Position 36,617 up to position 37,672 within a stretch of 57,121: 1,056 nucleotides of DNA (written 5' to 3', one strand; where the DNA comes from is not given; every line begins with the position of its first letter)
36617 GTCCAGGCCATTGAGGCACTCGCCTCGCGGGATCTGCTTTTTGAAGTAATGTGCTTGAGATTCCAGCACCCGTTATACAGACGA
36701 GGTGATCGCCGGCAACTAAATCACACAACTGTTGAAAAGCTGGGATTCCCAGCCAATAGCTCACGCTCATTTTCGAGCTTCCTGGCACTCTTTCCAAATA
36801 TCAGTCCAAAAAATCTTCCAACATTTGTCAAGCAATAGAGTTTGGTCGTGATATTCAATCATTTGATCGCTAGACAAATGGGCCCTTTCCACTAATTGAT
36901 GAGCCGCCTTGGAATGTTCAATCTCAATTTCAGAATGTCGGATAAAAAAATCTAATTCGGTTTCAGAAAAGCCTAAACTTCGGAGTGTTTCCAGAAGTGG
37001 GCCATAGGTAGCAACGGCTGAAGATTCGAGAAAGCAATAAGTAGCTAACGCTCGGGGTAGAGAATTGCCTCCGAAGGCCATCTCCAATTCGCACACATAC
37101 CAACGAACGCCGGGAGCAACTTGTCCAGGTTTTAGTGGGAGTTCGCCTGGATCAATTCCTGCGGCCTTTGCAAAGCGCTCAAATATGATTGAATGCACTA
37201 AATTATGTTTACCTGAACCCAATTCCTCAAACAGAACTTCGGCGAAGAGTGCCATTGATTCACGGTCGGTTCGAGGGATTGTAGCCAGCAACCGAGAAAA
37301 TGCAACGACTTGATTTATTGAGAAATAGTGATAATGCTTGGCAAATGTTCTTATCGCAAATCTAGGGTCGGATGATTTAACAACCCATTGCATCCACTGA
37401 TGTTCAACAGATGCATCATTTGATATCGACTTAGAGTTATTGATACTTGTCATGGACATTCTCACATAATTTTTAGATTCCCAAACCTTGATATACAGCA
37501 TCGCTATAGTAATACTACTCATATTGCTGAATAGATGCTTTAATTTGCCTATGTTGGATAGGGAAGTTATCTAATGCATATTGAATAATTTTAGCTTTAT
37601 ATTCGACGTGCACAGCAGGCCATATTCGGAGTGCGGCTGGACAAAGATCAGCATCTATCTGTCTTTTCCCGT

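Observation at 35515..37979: Thoeris-like four-gene operon: TIR-like (DUF1863) + haem-oxygenase-like di-iron enzyme + SIR2 + unknown 115-aa protein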

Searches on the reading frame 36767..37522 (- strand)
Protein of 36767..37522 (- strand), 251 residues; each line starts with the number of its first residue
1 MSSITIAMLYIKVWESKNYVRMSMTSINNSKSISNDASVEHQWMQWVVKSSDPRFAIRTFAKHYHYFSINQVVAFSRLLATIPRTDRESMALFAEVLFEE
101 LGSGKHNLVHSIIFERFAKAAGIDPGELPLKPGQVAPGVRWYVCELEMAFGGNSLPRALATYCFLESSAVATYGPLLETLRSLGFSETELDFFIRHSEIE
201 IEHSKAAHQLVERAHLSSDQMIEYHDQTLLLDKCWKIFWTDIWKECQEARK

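Call 4: search_protein_families(library=pfam, proteins=[window:36767-37522:-], max_evalue=1)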
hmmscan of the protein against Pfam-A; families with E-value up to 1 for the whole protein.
window:36767-37522:- (251 aa): 1 family
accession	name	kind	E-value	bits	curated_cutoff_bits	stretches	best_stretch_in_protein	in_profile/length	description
PF14518.11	Haem_oxygenas_2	-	2.4e-18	67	28.9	1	70-216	10-156/177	Iron-containing redox enzyme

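Call 5: search_protein_families(library=padloc, proteins=[window:36767-37522:-], max_evalue=1)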
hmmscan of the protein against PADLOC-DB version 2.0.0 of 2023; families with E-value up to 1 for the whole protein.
window:36767-37522:- (251 aa): 0 families

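Call 6: find_homologous_proteins(query=window:36767-37522:-, max_evalue=0.001)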
Query window:36767-37522:- (251 aa): 15 proteins with E <= 0.001 among 575 candidates.
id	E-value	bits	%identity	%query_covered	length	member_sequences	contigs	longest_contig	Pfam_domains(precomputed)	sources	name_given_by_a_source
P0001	1.0e-166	570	100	100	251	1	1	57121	PF14518.12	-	-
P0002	5.6e-99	349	71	84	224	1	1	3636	PF14518.12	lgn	-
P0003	2.5e-94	333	64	90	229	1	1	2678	PF14518.12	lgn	-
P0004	3.8e-93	329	66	86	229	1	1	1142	PF14518.12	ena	-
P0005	5.4e-89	316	62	90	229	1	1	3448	PF14518.12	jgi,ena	-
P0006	2.1e-83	298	62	85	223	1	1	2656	PF14518.12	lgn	-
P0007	1.3e-79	285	58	87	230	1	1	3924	PF14518.12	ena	-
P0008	2.5e-77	278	55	86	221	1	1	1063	PF14518.12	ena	-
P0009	4.0e-71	257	54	89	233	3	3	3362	PF14518.12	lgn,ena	-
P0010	2.9e-69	251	56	84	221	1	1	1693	PF14518.12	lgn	-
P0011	3.4e-63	231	54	82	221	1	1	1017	PF14518.12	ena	-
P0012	8.7e-56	207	48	82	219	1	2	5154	PF14518.12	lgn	-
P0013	8.5e-53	197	49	84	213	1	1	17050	PF14518.12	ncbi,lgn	-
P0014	9.9e-43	164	48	76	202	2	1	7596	PF14518.12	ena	-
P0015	5.0e-40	156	39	86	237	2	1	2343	PF14518.12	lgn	-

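Call 8: find_encoding_contigs(protein=P0013, flank=10000, max_places=4)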
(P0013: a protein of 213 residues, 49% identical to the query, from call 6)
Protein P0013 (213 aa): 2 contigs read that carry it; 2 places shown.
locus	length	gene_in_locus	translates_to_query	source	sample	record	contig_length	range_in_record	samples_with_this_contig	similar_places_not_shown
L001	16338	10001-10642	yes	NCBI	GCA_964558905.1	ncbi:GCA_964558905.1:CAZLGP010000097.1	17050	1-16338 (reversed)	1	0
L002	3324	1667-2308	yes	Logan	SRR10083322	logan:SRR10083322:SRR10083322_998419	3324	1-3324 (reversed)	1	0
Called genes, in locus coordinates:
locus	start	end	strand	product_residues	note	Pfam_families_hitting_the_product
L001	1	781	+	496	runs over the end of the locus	?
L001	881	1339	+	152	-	PF06271:RDD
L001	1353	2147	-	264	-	PF03916:NrfD, PF14589:NrfD_2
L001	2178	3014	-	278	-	PF00571:CBS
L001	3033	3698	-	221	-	-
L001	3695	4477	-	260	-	PF12797:Fer4_2 (faint), PF13237:Fer4_10 (faint), PF12800:Fer4_4 (faint), PF12838:Fer4_7, PF13187:Fer4_9 (faint), PF13247:Fer4_11, PF00037:Fer4 (weak), PF12837:Fer4_6 (weak)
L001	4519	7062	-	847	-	PF00384:Molybdopterin, PF01568:Molydop_binding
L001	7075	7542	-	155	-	PF04879:Molybdop_Fe4S4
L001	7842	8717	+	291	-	-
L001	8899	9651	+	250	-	PF02634:FdhD-NarQ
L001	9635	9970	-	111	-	PF03992:ABM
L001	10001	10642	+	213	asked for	PF14518:Haem_oxygenas_2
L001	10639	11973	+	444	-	PF13289:SIR2_2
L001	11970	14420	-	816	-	PF00676:E1_dh, PF02779:Transket_pyr, PF02780:Transketolase_C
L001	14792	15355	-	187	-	-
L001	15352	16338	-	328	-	?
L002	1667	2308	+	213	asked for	PF14518:Haem_oxygenas_2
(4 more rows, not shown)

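Call 9: find_encoding_contigs(protein=P0014, flank=10000, max_places=4)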
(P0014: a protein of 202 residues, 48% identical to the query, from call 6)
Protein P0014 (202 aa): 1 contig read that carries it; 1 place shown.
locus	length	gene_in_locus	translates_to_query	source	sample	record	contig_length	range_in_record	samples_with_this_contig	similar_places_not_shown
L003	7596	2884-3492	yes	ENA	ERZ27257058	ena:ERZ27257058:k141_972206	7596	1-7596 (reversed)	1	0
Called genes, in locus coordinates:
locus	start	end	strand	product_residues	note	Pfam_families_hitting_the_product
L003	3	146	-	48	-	?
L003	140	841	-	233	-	PF17131:TP_0789-like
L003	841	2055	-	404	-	PF02687:FtsX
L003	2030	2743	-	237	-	PF02463:SMC_N (faint), PF00005:ABC_tran, PF13304:AAA_21 (weak)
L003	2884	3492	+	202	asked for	PF14518:Haem_oxygenas_2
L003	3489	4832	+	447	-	PF13289:SIR2_2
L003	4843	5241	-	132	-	-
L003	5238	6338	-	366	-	PF00563:EAL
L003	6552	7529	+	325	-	PF00072:Response_reg, PF00990:GGDEF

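Call 10: find_encoding_contigs(protein=P0012, flank=10000, max_places=4)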
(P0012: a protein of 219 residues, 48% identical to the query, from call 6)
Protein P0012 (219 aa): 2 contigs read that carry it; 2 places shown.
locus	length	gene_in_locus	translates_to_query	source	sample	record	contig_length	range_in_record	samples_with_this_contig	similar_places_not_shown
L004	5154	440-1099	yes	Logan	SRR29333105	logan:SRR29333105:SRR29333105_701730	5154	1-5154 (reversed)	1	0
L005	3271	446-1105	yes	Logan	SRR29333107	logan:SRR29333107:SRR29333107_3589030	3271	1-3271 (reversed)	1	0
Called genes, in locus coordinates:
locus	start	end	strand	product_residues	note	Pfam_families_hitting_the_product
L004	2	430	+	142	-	?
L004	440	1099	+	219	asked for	PF14518:Haem_oxygenas_2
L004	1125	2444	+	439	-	PF13289:SIR2_2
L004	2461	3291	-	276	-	-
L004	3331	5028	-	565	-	-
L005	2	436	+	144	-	?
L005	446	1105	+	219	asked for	PF14518:Haem_oxygenas_2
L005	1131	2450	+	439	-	PF13289:SIR2_2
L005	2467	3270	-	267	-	?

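Call 14: find_related_loci(query=A1, collection=genome_contigs, flank=10000)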
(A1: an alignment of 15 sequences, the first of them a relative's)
Query A1 (251 aa) in genome_contigs; peptide patterns used: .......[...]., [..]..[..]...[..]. (x = any residue, [..] = any of these).
114 stretches matched a pattern; 4 encode a relative of the query (tblastn E <= 1e-3); 4 distinct loci.
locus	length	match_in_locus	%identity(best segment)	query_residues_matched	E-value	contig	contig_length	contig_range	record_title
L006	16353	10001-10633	50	29-242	2e-60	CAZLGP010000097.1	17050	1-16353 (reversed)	MAG TPA_asm: uncultured Thermoanaerobaculia bacterium isolate binchicken_co31_43 genome assembly, contig: k141_4851770,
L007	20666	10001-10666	44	20-242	5e-53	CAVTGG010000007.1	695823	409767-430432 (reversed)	MAG: uncultured Acidobacteriota bacterium isolate MFD09212.bin.1.4 genome assembly, contig: contig_34502, whole genome s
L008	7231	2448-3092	45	28-242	6e-52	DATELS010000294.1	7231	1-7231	MAG TPA_asm: Thermoanaerobaculia bacterium isolate SMAG_U8922 k141_868246, whole genome shotgun sequence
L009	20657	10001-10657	39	24-242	9e-47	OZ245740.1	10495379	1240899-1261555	MAG: Limisphaerales bacterium isolate 18d4b110-818c-4cb3-93cd-e2494454740f genome assembly, chromosome: 1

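Call 23: find_related_loci(query=A1, collection=metagenome_contigs, flank=6000)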
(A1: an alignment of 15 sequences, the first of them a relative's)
Query A1 (251 aa) in metagenome_contigs; peptide patterns used: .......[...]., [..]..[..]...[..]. (x = any residue, [..] = any of these).
155 stretches matched a pattern; 6 encode a relative of the query (tblastn E <= 1e-3); 6 distinct loci.
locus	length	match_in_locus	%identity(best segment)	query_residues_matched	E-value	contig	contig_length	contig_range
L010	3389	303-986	62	23-249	3e-97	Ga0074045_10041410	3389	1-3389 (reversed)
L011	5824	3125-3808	56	17-243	4e-87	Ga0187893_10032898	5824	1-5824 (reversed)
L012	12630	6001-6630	53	40-249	2e-73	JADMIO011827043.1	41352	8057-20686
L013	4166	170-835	42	24-244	1e-53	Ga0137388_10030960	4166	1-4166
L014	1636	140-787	34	22-244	2e-35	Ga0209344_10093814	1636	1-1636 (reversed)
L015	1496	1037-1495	37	19-173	1e-26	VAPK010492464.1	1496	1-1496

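Call 40: search_solved_structures(query=A1, max_evalue=1, show_alignments=2)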
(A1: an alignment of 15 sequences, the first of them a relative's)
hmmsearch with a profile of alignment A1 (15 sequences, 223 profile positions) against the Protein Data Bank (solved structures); distinct sequences matched with E-value up to 1: 8.
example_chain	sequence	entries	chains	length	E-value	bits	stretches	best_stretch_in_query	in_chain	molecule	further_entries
3bjd_A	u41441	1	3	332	1.8e-07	34.2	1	9-216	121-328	Putative 3-oxoacyl-(acyl-carrier-protein) synthase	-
8w1q_A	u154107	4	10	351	3.2e-07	33.3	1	9-215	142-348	Pyrroloquinoline quinone (Coenzyme PQQ) biosynthesis protein C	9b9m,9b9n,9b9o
7twa_A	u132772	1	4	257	4.1e-07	33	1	5-215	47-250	4-chloro-allylglycine synthase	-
9pj4_A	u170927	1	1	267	1.2e-05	28.1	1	16-207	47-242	4-aminobenzoate synthase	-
3dde_A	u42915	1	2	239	0.00041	23.2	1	146-197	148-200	TENA/THI-4 protein, Domain of Unknown Function with a Heme Oxygenase-like Fold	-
6m9r_A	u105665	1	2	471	0.034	16.9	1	67-181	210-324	SznF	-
6m9s_A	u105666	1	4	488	0.038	16.7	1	67-181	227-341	SznF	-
6vzy_A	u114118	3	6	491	0.038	16.7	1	67-181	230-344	Cupin domain-containing diiron protein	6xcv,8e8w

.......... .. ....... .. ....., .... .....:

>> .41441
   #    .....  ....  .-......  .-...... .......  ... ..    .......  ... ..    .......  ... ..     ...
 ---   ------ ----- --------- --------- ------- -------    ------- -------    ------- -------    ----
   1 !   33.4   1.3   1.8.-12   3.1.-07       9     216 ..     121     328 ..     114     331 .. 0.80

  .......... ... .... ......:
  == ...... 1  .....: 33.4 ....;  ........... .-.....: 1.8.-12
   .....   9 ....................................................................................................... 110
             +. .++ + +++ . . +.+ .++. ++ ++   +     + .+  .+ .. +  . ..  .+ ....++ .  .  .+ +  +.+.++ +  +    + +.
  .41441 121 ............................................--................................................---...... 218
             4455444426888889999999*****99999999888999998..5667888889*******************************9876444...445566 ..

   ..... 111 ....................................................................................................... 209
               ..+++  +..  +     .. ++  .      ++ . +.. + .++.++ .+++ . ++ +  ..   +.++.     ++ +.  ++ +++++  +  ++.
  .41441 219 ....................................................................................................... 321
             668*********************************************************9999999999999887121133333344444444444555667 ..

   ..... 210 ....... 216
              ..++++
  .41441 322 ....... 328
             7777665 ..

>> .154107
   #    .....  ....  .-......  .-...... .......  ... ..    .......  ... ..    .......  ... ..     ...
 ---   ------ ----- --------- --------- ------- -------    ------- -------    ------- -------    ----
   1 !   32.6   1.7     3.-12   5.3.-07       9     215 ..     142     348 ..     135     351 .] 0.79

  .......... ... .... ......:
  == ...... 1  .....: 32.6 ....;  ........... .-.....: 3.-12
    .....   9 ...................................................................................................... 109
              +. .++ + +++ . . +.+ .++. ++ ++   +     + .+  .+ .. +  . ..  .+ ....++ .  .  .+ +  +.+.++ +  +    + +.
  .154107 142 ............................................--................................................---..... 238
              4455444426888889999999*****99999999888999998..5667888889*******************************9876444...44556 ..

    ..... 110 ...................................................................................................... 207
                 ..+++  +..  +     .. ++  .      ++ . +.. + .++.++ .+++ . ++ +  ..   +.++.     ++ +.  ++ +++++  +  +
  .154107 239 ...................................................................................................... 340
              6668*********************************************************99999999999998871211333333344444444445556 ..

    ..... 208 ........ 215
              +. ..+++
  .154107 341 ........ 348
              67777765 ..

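Call 43: search_dna_similar(query=window:36767-37456:-, collection=plasmids, mode=protein, max_evalue=0.001, max_rows=15)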
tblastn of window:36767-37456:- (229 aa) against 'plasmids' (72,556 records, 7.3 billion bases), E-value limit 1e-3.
No match.

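Call 44: predict_structure(alignment_id=A1)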
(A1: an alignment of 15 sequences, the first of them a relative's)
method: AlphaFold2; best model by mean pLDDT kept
length: 251 residues; sequences in the alignment: 15
mean_pLDDT: 88.3   pTM: 0.81
mean pLDDT of the five models: 88.3, 87.7, 87.5, 87.1, 86.6
residues with pLDDT >= 90: 210; 70-90: 6; 50-70: 1; < 50: 34
segments of 3 or more residues with pLDDT < 50: 1-34
pLDDT, mean of each block of 10 residues (from residue 1): 41 42 38 66 97 96 97 94 95 94 92 95 95 97 98 97 97 97 97 95 97 97 98 98 97 90
secondary structure, 60 per line:
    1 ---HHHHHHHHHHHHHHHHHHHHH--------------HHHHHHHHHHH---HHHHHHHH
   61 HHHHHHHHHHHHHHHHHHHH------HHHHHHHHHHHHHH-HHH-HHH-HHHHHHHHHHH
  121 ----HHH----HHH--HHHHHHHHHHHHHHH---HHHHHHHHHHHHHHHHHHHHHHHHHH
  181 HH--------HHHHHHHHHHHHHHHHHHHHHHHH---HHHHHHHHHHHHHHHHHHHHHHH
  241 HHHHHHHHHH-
elements in order: H4-24 H39-49 H53-80 H87-100 H110-120 H137-151 H155-182 H191-214 H218-250

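Call 48: fold_search(model_id=the predicted structure, library=pdb)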
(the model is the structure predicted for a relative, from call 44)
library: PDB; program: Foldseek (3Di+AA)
matches with E <= 10: 695; with E <= 0.001: 27
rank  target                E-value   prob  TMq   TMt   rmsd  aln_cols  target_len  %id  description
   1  8vag_A                4.3e-06  1.00  0.69  0.80   2.3       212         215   17  Crystal structure of MnII/MnII CtCADD from Chlamydia trachomatis (released 2024-11-06)
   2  8va9_A                5.6e-06  1.00  0.69  0.80   2.4       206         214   17  Crystal structure of FeII/MnII CtCADD from Chlamydia trachomatis (released 2024-11-06)
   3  1rcw_A                9.9e-06  1.00  0.67  0.78   2.5       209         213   17  Crystal structure of CT610 from Chlamydia trachomatis (released 2004-05-04)
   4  3bjd_A                1.1e-05  1.00  0.71  0.57   2.9       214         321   19  Crystal structure of putative 3-oxoacyl-(acyl-carrier-protein) synthase from Pseudomonas aeruginosa (released 2007-12-11)
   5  8w1q_B                1.4e-05  1.00  0.72  0.56   4.8       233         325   18  Aerobic crystal structure of iron-bound FlcD from Pseudomonas aeruginosa (released 2024-07-31)
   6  1rcw_B                2.1e-05  1.00  0.67  0.78   2.5       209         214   17  Crystal structure of CT610 from Chlamydia trachomatis (released 2004-05-04)
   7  3dde_A                2.8e-05  1.00  0.68  0.73   3.3       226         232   13  Crystal structure of a domain of unknown function with a heme oxygenase-like fold (sden_3740) from shewanella denitrif (released 2008-06-24)
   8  8w1q_A                6.0e-05  1.00  0.73  0.57   2.6       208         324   20  Aerobic crystal structure of iron-bound FlcD from Pseudomonas aeruginosa (released 2024-07-31)
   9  9b9m_B                6.0e-05  1.00  0.71  0.55   4.6       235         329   18  Crystal structure of iron-bound FlcD from Pseudomonas aeruginosa (released 2024-07-31)
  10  3bjd_C                6.2e-05  1.00  0.71  0.56  10.7       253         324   18  Crystal structure of putative 3-oxoacyl-(acyl-carrier-protein) synthase from Pseudomonas aeruginosa (released 2007-12-11)
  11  3bjd_B                7.8e-05  1.00  0.71  0.57   2.6       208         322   20  Crystal structure of putative 3-oxoacyl-(acyl-carrier-protein) synthase from Pseudomonas aeruginosa (released 2007-12-11)
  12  3dde_B                1.2e-04  1.00  0.68  0.74   5.3       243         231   13  Crystal structure of a domain of unknown function with a heme oxygenase-like fold (sden_3740) from shewanella denitrif (released 2008-06-24)
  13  6vzy_B                2.0e-04  1.00  0.73  0.41   3.1       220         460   16  Crystal structure of SznF from Streptomyces achromogenes var. streptozoticus NRRL 2697 with a diiron(II) central domai (released 2021-01-13)
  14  6vzy_A                2.1e-04  1.00  0.71  0.40   3.3       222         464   17  Crystal structure of SznF from Streptomyces achromogenes var. streptozoticus NRRL 2697 with a diiron(II) central domai (released 2021-01-13)
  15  9b9m_C                2.3e-04  1.00  0.74  0.58   4.4       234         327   18  Crystal structure of iron-bound FlcD from Pseudomonas aeruginosa (released 2024-07-31)
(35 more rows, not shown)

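Call 50: find_encoding_contigs(protein=P0002, flank=5000, max_places=2)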
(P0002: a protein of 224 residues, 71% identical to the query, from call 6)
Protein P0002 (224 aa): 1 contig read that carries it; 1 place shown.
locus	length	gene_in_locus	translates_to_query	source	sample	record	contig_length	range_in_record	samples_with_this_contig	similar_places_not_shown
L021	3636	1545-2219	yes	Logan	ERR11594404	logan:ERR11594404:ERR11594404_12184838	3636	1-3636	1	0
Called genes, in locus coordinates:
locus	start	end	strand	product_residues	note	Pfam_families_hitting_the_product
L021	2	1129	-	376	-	?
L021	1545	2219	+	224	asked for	PF14518:Haem_oxygenas_2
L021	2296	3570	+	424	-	PF13289:SIR2_2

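Call 51: find_encoding_contigs(protein=P0007, flank=5000, max_places=2)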
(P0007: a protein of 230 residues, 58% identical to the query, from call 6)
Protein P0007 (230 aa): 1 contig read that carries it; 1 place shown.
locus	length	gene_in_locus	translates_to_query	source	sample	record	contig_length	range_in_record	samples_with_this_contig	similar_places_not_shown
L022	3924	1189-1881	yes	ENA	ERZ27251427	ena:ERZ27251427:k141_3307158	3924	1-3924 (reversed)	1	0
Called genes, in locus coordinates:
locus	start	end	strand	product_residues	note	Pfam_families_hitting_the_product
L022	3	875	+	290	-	?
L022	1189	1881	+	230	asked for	PF14518:Haem_oxygenas_2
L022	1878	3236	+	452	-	PF13289:SIR2_2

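Call 52: find_encoding_contigs(protein=P0003, flank=5000, max_places=2)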
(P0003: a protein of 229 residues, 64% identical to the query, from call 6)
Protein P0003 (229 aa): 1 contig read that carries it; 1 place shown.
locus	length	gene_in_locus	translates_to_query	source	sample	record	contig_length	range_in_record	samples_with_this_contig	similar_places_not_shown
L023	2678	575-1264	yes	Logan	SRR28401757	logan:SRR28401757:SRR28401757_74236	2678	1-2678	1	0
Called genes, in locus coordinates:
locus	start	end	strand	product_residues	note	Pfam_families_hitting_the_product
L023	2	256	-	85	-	?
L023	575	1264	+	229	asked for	PF14518:Haem_oxygenas_2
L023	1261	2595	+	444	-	PF13289:SIR2_2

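Call 55: search_protein_families(library=ncbifam, proteins=[window:36767-37456:-, L022:3-875:+], max_evalue=0.1)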
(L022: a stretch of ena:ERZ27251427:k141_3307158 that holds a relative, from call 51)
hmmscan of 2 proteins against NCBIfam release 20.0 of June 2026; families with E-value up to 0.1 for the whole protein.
window:36767-37456:- (229 aa): 2 families
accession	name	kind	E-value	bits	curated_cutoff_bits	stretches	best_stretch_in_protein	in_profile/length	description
TIGR04305.1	fol_rel_CADD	subfamily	0.0005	19.7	200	1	13-200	11-192/212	CADD family putative folate metabolism protein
NF050187.1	TransRegBsrAPseudo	equivalog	0.054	12.6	480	1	43-92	229-278/298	LysR family transcriptional regulator BsrA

L022:3-875:+ (290 aa): 1 family
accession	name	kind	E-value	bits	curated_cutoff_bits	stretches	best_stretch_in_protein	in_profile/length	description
NF041116.1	CBASS_cyclase_a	equivalog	0.081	12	200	0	33-160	172-289/317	CBASS oligonucleotide cyclase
